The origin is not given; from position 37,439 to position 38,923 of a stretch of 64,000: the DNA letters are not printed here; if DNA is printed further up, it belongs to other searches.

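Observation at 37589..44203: Standalone alpha-oxoamine synthase divergent from a GAF-PAS sigma-54 activator, next to a TonB-dependent receptor with a 730-nt leader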

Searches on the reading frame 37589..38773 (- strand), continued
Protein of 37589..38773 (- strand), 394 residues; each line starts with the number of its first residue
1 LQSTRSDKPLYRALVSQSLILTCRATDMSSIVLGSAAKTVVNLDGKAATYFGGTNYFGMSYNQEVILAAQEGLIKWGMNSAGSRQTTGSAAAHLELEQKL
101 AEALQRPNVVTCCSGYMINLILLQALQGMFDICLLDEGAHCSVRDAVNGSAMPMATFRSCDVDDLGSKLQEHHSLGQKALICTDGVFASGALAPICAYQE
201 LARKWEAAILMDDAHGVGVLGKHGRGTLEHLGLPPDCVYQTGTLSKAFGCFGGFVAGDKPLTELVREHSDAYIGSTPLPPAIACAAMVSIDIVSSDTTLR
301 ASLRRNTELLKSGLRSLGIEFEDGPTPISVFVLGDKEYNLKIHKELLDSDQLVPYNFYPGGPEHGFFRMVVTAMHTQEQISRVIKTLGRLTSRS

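Call 32: find_related_loci(query=A3, collection=genome_contigs, flank=10000)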
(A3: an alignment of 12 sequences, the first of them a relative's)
Query A3 (367 aa) in genome_contigs; peptide patterns used: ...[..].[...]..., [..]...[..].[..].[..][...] (x = any residue, [..] = any of these).
199 stretches matched a pattern; 176 encode a relative of the query (tblastn E <= 1e-3); the best 80 are kept; 80 distinct loci.
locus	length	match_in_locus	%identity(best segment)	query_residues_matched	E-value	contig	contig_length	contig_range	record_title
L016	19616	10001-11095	65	1-365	9e-165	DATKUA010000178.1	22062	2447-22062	MAG TPA_asm: Acidobacteriota bacterium isolate SMAG_U14095 k141_723997, whole genome shotgun sequence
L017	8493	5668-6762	64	1-365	4e-160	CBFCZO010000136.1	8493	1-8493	MAG TPA_asm: uncultured bacterium isolate SRR26215680_concoct_129 genome assembly, contig: ERZ25073474.9628, whole genom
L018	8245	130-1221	46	1-363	2e-89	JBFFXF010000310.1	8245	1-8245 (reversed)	MAG: Planctomycetota bacterium isolate Mix_sand01.2020.11.D.10 k141_594812_length_8245_cov_14.5701, whole genome shotgun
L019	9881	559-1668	38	2-366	2e-79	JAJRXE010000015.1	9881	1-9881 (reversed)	MAG: Calditrichota bacterium isolate Dive96_bin3.123 k141_285066, whole genome shotgun sequence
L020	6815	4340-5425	38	4-360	2e-78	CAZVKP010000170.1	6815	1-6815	MAG TPA_asm: uncultured Calditrichaceae bacterium isolate binchicken_co17_43 genome assembly, contig: NODE_21537_length_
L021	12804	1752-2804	38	14-363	6e-78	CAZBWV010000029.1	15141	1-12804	MAG TPA_asm: uncultured Calditrichaceae bacterium isolate binchicken_co219_443 genome assembly, contig: k141_1510959, wh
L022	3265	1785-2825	39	6-354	1e-69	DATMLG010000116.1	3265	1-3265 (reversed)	MAG TPA_asm: Verrucomicrobiia bacterium isolate SMAG_U12791 k141_994956, whole genome shotgun sequence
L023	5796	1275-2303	37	11-354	1e-66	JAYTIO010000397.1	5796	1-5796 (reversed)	MAG: Pedosphaera sp. isolate GFS_2771 GFS_2771_396, whole genome shotgun sequence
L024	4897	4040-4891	45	2-280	2e-65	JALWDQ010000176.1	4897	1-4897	MAG: Calditrichia bacterium isolate T11_maxbin2_scaf2bin.301 T11_NODE_14962_length_4897_cov_1.864361, whole genome shotg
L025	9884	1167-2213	36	11-360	2e-65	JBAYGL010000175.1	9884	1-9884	MAG: Limisphaerales bacterium isolate SO_2016_GW1_124 scaffold12605_OW334_2016, whole genome shotgun sequence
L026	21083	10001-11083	37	1-360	5e-65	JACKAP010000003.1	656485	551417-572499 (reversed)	MAG: Calditrichia bacterium isolate HK-STAS-CALD-2 HK-STAS-CALD-2_3, whole genome shotgun sequence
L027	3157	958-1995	38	14-360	4e-65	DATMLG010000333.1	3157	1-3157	MAG TPA_asm: Verrucomicrobiia bacterium isolate SMAG_U12791 k141_4214730, whole genome shotgun sequence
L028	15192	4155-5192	37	14-360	3e-64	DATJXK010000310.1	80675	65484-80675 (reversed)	MAG TPA_asm: Pseudomonadales bacterium isolate SMAG_U15124 k141_2649443, whole genome shotgun sequence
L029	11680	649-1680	37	14-360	2e-62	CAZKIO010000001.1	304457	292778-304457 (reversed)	MAG TPA_asm: uncultured Planctomycetaceae bacterium isolate SRP287453_co1_19 genome assembly, contig: NODE_10_length_304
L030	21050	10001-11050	36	11-360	2e-62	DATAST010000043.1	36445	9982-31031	MAG TPA_asm: Verrucomicrobiia bacterium isolate SMAG_U5527 k141_818023, whole genome shotgun sequence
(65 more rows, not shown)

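Call 52: search_protein_families(library=pfam, proteins=[L021:594-1712:+, L021:1713-2807:+, L021:4128-4784:+, L021:4836-5699:+, L021:5671-6996:+, L021:6975-7667:+, L021:7737-8612:+, L021:9578-10918:-, L021:10936-12513:-, L004:1-174:-], max_evalue=0.0001)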
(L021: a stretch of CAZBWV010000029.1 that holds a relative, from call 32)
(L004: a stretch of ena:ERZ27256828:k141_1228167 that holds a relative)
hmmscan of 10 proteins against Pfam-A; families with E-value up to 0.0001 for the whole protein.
L021:594-1712:+ (372 aa): 2 families
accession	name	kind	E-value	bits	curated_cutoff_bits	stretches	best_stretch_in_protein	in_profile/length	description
PF13378.12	MR_MLE_C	-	3.4e-58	197.4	29.4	1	151-363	2-218/219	Enolase C-terminal domain-like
PF02746.21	MR_MLE_N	-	3.1e-17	63.3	22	1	15-131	5-117/117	Mandelate racemase / muconate lactonizing enzyme, N-terminal domain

L021:1713-2807:+ (364 aa): 2 families
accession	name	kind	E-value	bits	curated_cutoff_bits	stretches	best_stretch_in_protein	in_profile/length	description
PF00155.27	Aminotran_1_2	-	5.1e-36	125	19.7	1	22-361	4-361/361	Aminotransferase class I and II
PF01212.27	Beta_elim_lyase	-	3.8e-05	23.6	27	1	61-148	29-120/288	Beta-eliminating lyase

L021:4128-4784:+ (218 aa): 1 family
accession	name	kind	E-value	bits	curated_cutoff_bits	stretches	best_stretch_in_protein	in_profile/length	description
PF01597.25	GCV_H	-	1.5e-07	31.8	22.2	1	59-168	9-121/122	Glycine cleavage H-protein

L021:4836-5699:+ (287 aa): 11 families
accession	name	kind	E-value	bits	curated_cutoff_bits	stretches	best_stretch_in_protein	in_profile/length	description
PF13247.11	Fer4_11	-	3e-20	72.7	26.2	1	99-192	7-100/100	4Fe-4S dicluster domain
PF12838.12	Fer4_7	-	3.8e-14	53.3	27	1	101-148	1-52/52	4Fe-4S dicluster domain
PF00037.32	Fer4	-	5.8e-12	45.3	21.1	1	127-148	1-22/24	4Fe-4S binding domain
PF12797.12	Fer4_2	-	1.1e-11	44.2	24.5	1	126-146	2-22/22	4Fe-4S binding domain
PF13187.11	Fer4_9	-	1.2e-10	41.7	27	0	45-119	1-52/52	4Fe-4S dicluster domain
PF13237.11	Fer4_10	-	3.1e-09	37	25.5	1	130-183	5-53/53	4Fe-4S dicluster domain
PF25160.1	LdpA_Fe-S-bd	-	4.7e-08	33.1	27.6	0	104-148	4-42/49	LdpA Fe-S cluster-binding domain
PF13484.11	Fer4_16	-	1.5e-07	32.5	30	0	30-56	37-63/66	4Fe-4S double cluster binding domain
PF14697.11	Fer4_21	-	2.8e-07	31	35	1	100-146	6-53/59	4Fe-4S dicluster domain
PF12837.12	Fer4_6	-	7.9e-07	29.2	25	0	130-148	5-23/24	4Fe-4S binding domain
PF12798.12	Fer4_3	-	3.1e-05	24.9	27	0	134-148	1-15/15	4Fe-4S binding domain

L021:5671-6996:+ (441 aa): 1 family
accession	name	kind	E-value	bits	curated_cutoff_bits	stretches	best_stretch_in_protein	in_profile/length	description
PF03916.19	NrfD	-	8.9e-16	58.8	25.8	1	71-362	2-302/313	Polysulphide reductase, NrfD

L021:6975-7667:+ (230 aa): 1 family
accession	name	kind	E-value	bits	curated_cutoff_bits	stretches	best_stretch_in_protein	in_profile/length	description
PF01597.25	GCV_H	-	6.6e-21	74.9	22.2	1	63-182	2-120/122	Glycine cleavage H-protein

L021:7737-8612:+ (291 aa): 1 family
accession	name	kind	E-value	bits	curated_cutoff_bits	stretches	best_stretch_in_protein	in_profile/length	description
PF01597.25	GCV_H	-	5.9e-07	29.9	22.2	1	100-191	2-95/122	Glycine cleavage H-protein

L021:9578-10918:- (446 aa): 8 families
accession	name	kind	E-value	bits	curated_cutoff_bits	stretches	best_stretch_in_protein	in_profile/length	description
PF00158.32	Sigma54_activat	-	1.3e-72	243.3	20.2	1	144-310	1-167/168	Sigma-54 interaction domain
PF00072.30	Response_reg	-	1.1e-32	113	30.2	1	6-115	1-110/111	Response regulator receiver domain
PF25601.1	AAA_lid_14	-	1e-27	96.2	27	1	316-397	1-82/87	AAA+ ATPase lid domain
PF14532.12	Sigma54_activ_2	-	7.6e-19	68.8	25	1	146-315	2-138/138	Sigma-54 interaction domain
PF02954.25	HTH_8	-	8.4e-17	61.1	22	1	402-442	2-42/42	Bacterial regulatory protein, Fis family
PF07728.20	AAA_5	-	3.3e-09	37.3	22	1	168-292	2-126/139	AAA domain (dynein-related subfamily)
PF01078.27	Mg_chelatase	-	1.1e-06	28.6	20.3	0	223-286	93-158/207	Magnesium chelatase, subunit ChlI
PF07724.20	AAA_2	-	8.6e-05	23.1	27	0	166-296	4-135/166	AAA domain (Cdc48 subfamily)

L021:10936-12513:- (525 aa): 3 families
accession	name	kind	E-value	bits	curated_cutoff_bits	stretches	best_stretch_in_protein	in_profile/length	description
PF02518.31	HATPase_c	-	3.3e-27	95.5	26.4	1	407-516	2-110/111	Histidine kinase-, DNA gyrase B-, and HSP90-like ATPase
PF00672.30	HAMP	-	7.2e-15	55.5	25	1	227-278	2-53/53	HAMP domain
PF00512.31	HisKA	-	4.1e-12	46.4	26.9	1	292-360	2-62/66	His Kinase A (phospho-acceptor) domain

L004:1-174:- (58 aa): 0 families
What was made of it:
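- Tried and rejected: The NtrC-type regulator near the Calditrichota AOS (L021) is an unrelated response regulator about 7 kb away (call 52).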

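Call 53: search_solved_structures(query=L004:1426-2523:-, max_evalue=1e-15)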
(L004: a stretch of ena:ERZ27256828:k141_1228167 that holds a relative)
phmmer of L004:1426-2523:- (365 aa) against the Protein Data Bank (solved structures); distinct sequences matched with E-value up to 1e-15: 109 (the best 60 are shown).
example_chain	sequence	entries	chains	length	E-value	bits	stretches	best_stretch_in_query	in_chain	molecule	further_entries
3q45_A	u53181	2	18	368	3.4e-83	283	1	3-363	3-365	Mandelate racemase/muconate lactonizing enzyme family; possible chloromuconate cycloisomer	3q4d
3jva_A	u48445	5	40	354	1.8e-72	247.7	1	1-349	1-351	Dipeptide Epimerase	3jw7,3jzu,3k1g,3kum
1jpm_A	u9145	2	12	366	2.2e-72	247.4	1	1-350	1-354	L-Ala-D/L-Glu Epimerase | similar to chloromuconate cycloisomerase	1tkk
2p88_A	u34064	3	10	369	1.4e-64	221.8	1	1-361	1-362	Mandelate racemase/muconate lactonizing enzyme family protein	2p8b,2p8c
3rit_A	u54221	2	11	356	1.5e-52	182.2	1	1-350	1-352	Dipeptide epimerase | Putative chloromuconate cycloisomerase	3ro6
3ik4_A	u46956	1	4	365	5.7e-51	177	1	6-352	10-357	Mandelate racemase/muconate lactonizing protein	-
2zad_A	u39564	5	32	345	2.3e-48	168.4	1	18-342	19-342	Muconate cycloisomerase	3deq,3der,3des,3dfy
3s5s_A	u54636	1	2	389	1.4e-47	165.9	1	4-341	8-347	Mandelate racemase/muconate lactonizing enzyme family protein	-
2qde_A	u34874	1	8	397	6.7e-47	163.6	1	2-316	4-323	Mandelate racemase/muconate lactonizing enzyme family protein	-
3u9i_A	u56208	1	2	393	5.6e-45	157.3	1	4-342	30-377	Mandelate racemase/muconate lactonizing enzyme, C-terminal domain protein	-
3fcp_A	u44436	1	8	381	1.1e-42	149.7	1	8-354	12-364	L-Ala-D/L-Glu epimerase, a muconate lactonizing enzyme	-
2qdd_A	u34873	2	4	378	6.3e-42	147.2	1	2-359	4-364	Mandelate racemase/muconate lactonizing enzyme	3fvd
1nu5_A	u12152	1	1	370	7.5e-42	147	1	1-354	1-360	Chloromuconate cycloisomerase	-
3ct2_A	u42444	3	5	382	8.2e-42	146.8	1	4-357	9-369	Muconate cycloisomerase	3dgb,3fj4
3r0k_A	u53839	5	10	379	2.7e-41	145.2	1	4-349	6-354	Enzyme of enolase superfamily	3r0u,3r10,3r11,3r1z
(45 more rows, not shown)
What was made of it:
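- On Dipeptide epimerase (enolase superfamily). Sister loci only: The L004 MR_MLE protein matches 3q45 at 3e-83, 3jva at 2e-72 and 1jpm at 2e-72 (call 53).
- Closest known: Murein-peptide recycling sets. Same: The epimerase of the sister loci is close to YkfB (1jpm, 2e-72, call 53).
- The MR_MLE protein of the sister loci falls in the dipeptide-epimerase group (3q45 at 3e-83; B. subtilis L-Ala-D/L-Glu epimerase 1jpm at 2e-72; call 53).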

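Call 55: search_protein_families(library=ncbifam, proteins=[L014:6974-7984:+, L014:9101-10372:+, L014:10369-11607:+, L004:1426-2523:-, L004:281-1378:-, L004:12256-13941:-, L014:8001-9104:+], max_evalue=1e-10)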
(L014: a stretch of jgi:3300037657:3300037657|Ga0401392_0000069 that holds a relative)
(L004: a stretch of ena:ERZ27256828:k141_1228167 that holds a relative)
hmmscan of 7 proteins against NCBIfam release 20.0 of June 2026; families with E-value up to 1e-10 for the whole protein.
L014:6974-7984:+ (336 aa): 1 family
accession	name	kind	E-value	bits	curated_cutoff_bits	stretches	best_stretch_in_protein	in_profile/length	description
NF040740.1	ornith_Ord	equivalog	1.5e-57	195.6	400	1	5-328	2-332/335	2,4-diaminopentanoate dehydrogenase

L014:9101-10372:+ (423 aa): 4 families
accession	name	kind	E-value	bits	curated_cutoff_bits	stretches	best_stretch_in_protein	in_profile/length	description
TIGR01048.1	lysA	equivalog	1.9e-104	349.5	297.9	1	16-418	15-416/417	diaminopimelate decarboxylase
NF006515.0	PRK08961.1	equivalog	2.1e-72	244.3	802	1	19-397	497-859/861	bifunctional aspartate kinase/diaminopimelate decarboxylase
TIGR03099.1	dCO2ase_PEP1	hypoth_equivalog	3.1e-45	154.9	478.45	1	16-397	14-398/398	pyridoxal-dependent decarboxylase, exosortase A system-associated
NF052544.1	OrLyDeCDokD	equivalog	9.4e-34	116.8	700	1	17-417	33-458/461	ornithine/lysine decarboxylase DokD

L014:10369-11607:+ (412 aa): 0 families

L004:1426-2523:- (365 aa): 17 families
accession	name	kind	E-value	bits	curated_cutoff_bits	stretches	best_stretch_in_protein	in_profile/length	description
NF041118.1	A_G_epim_Thtga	equivalog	1.3e-65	221.8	500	1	1-339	1-338/341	L-Ala-D/L-Glu epimerase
TIGR02534.1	mucon_cyclo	subfamily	1.3e-59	202.2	334.95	1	10-355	8-360/368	muconate/chloromuconate family cycloisomerase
NF042940.1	racemase_DgcA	equivalog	2.8e-50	171.4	400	1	6-343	1-317/323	N-acetyl-D-Glu racemase DgcA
NF043002.1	HProlDhtase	equivalog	5.7e-44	150.4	500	1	1-350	1-352/366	cis-3-hydroxy-L-proline dehydratase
NF040866.1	AraD_Arch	equivalog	1.8e-33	116.1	650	1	100-356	105-365/372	arabinonate dehydratase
NF047820.1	TalGalacDh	equivalog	7.9e-33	113.9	500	1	26-304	33-317/371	L-talarate/galactarate dehydratase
NF010624.0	PRK14017.1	equivalog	1.1e-32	113.5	311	1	29-357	13-357/382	galactonate dehydratase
NF011708.0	PRK15129.1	equivalog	1.1e-31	110.1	343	1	5-334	3-313/321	L-Ala-D/L-Glu epimerase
NF002782.0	PRK02901.1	equivalog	1.7e-31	109.4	288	1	41-328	38-277/328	o-succinylbenzoate synthase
TIGR01928.1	menC_lowGC_arch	equivalog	1e-28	100.3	200.65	1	9-307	1-297/325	o-succinylbenzoate synthase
NF040790.2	glucon_galact_dh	equivalog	2.1e-28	99.3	750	1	32-288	26-296/390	bifunctional D-gluconate/D-galactonate dehydratase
TIGR01927.1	menC_gam_Gplu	equivalog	4e-26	92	130.55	1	11-314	3-286/307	o-succinylbenzoate synthase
NF043051.1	ManoateDhtManD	equivalog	4.2e-24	85.1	550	1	32-200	18-188/403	D-mannonate dehydratase ManD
NF011654.0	PRK15072.1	subfamily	2.4e-20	72.8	430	1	32-165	18-153/404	D-galactonate dehydratase family protein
NF003473.0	PRK05105.1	equivalog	2.7e-16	59.5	236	1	2-320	2-300/331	o-succinylbenzoate synthase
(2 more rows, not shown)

L004:281-1378:- (365 aa): 11 families
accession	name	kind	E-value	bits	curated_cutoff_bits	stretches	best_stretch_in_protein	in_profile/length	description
TIGR00858.1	bioF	equivalog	5.9e-69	232.5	426.45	1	3-361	7-364/365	8-amino-7-oxononanoate synthase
TIGR01825.1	gly_Cac_T_rel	subfamily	1.5e-65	221.3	535.4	1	3-359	19-373/385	BioF/Kbl family PLP-dependent acyltransferase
NF047600.1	SerpalmtaseCFB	equivalog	1.7e-62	211.3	640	1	4-361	30-385/395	serine palmitoyltransferase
NF005394.0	PRK06939.1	equivalog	1.1e-60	205.5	460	1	3-359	27-385/397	glycine C-acetyltransferase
NF047599.1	SerpalmtaseBetaP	equivalog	8.3e-58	195.9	500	1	9-361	35-386/394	serine palmitoyltransferase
TIGR01822.1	2am3keto_CoA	equivalog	3e-53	181.1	493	1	4-359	24-381/393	glycine C-acetyltransferase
NF047603.1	SerpalmtaseAlphaP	equivalog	8.4e-44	149.8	670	1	5-358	35-386/399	serine palmitoyltransferase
TIGR01821.1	5aminolev_synth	equivalog_domain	2.4e-39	135.3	338.55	1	22-362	50-391/402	5-aminolevulinate synthase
NF005526.0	PRK07179.1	equivalog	9.3e-35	119.9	428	1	22-358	59-389/407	alpha-hydroxyketone-type quorum-sensing autoinducer synthase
NF005697.0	PRK07505.1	subfamily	1.4e-26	93.1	342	1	14-362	45-396/405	hypothetical protein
NF004608.1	PRK05937.1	equivalog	9.9e-19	67.3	399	1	39-234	31-225/366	8-amino-7-oxononanoate synthase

L004:12256-13941:- (561 aa): 1 family
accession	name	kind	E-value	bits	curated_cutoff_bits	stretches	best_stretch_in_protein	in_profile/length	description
TIGR03921.1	T7SS_mycosin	equivalog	4.4e-11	42.5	278.75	0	439-551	169-280/353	type VII secretion-associated serine protease mycosin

L014:8001-9104:+ (367 aa): 11 families
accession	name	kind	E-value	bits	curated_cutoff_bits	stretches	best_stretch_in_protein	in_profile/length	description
TIGR00858.1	bioF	equivalog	4.6e-79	265.8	426.45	1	7-358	9-364/365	8-amino-7-oxononanoate synthase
TIGR01825.1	gly_Cac_T_rel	subfamily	7.1e-66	222.4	535.4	1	6-359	20-376/385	BioF/Kbl family PLP-dependent acyltransferase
NF005394.0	PRK06939.1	equivalog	4.5e-59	200.2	460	1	6-357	28-386/397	glycine C-acetyltransferase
NF047599.1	SerpalmtaseBetaP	equivalog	3.8e-53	180.6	500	1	9-356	33-384/394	serine palmitoyltransferase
TIGR01822.1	2am3keto_CoA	equivalog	8.3e-53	179.7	493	1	5-355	24-380/393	glycine C-acetyltransferase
NF047600.1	SerpalmtaseCFB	equivalog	5.3e-52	176.8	640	1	6-353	30-380/395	serine palmitoyltransferase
TIGR01821.1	5aminolev_synth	equivalog_domain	4.3e-44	151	338.55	1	18-355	44-387/402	5-aminolevulinate synthase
NF047603.1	SerpalmtaseAlphaP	equivalog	1.8e-40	138.8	670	1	14-360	40-391/399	serine palmitoyltransferase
NF005526.0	PRK07179.1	equivalog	2.2e-36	125.3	428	1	22-356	57-390/407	alpha-hydroxyketone-type quorum-sensing autoinducer synthase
NF005697.0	PRK07505.1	subfamily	8.4e-27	93.8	342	1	14-358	43-395/405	hypothetical protein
NF004608.1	PRK05937.1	equivalog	7.6e-19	67.7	399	1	53-234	43-227/366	8-amino-7-oxononanoate synthase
